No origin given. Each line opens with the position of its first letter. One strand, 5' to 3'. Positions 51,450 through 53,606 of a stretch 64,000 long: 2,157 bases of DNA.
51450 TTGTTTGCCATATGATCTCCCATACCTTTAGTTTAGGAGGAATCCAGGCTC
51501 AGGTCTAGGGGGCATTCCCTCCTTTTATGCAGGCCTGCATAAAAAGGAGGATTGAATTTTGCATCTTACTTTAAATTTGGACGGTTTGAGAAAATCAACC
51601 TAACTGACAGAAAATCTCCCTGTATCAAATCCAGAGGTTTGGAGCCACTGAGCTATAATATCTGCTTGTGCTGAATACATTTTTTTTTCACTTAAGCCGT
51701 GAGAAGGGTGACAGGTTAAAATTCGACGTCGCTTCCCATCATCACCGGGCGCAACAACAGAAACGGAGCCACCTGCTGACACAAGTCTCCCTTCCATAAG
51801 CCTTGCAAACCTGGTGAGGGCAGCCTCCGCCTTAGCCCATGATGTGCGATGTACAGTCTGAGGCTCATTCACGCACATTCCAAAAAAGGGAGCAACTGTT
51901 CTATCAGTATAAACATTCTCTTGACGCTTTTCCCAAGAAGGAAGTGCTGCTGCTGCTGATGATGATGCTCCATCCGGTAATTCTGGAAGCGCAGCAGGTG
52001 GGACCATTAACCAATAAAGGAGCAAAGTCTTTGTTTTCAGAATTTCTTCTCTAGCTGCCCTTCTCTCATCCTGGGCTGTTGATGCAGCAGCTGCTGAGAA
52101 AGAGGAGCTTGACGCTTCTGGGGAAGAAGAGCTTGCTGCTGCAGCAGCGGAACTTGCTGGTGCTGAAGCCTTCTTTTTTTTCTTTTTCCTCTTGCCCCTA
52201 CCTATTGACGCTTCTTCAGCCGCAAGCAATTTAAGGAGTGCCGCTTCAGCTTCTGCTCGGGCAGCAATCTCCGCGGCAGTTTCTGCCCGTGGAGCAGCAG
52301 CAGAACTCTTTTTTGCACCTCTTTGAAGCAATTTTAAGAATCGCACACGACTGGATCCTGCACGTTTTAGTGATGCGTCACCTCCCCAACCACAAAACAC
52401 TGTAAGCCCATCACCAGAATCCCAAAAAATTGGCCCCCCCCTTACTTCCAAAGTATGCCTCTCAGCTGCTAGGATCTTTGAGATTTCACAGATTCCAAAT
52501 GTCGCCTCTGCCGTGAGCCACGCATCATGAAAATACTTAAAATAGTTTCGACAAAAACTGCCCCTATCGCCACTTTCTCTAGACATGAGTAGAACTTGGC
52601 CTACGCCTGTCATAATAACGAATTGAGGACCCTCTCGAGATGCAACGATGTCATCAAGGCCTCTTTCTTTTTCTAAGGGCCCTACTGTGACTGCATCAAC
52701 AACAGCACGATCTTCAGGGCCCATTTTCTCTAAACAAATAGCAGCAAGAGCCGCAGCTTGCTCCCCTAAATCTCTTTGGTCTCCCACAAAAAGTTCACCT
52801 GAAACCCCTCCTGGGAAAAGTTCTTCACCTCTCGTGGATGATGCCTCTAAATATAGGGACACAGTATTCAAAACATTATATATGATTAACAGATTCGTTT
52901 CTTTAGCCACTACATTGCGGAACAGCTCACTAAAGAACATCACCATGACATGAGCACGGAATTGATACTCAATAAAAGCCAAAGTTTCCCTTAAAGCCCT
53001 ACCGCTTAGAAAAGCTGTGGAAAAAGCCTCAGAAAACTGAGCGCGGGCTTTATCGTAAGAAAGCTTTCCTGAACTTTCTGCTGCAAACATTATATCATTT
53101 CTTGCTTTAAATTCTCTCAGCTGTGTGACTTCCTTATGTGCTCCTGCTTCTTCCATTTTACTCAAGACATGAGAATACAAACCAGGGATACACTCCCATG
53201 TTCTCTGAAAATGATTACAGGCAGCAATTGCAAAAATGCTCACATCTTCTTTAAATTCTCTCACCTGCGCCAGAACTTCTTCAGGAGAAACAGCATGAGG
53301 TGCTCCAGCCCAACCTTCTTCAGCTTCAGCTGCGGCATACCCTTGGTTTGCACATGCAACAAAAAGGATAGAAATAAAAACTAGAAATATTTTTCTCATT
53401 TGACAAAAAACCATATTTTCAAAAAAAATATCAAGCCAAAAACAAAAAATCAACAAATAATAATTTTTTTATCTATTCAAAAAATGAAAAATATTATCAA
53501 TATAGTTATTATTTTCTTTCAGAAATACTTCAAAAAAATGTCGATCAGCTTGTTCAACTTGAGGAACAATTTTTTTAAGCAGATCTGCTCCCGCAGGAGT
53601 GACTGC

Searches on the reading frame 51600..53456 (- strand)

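Call 3: search_protein_families(library=pfam, proteins=[window:51600-53456:-], max_evalue=0.1)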
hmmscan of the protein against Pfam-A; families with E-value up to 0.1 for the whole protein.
window:51600-53456:- (618 aa): 1 family
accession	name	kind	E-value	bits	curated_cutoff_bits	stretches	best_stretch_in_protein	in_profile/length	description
PF10500.14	SR-25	-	0.068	13.2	40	0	369-467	8-93/226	Nuclear RNA-splicing-associated protein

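Call 4: search_protein_families(library=ncbifam, proteins=[window:51600-53456:-], max_evalue=0.1)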
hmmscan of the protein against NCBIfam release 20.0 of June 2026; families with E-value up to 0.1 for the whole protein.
window:51600-53456:- (618 aa): 1 family
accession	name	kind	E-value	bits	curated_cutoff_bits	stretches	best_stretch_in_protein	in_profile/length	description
NF008975.0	PRK12323.1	equivalog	0.0073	15.1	875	1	383-551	402-563/709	DNA polymerase III subunit gamma/tau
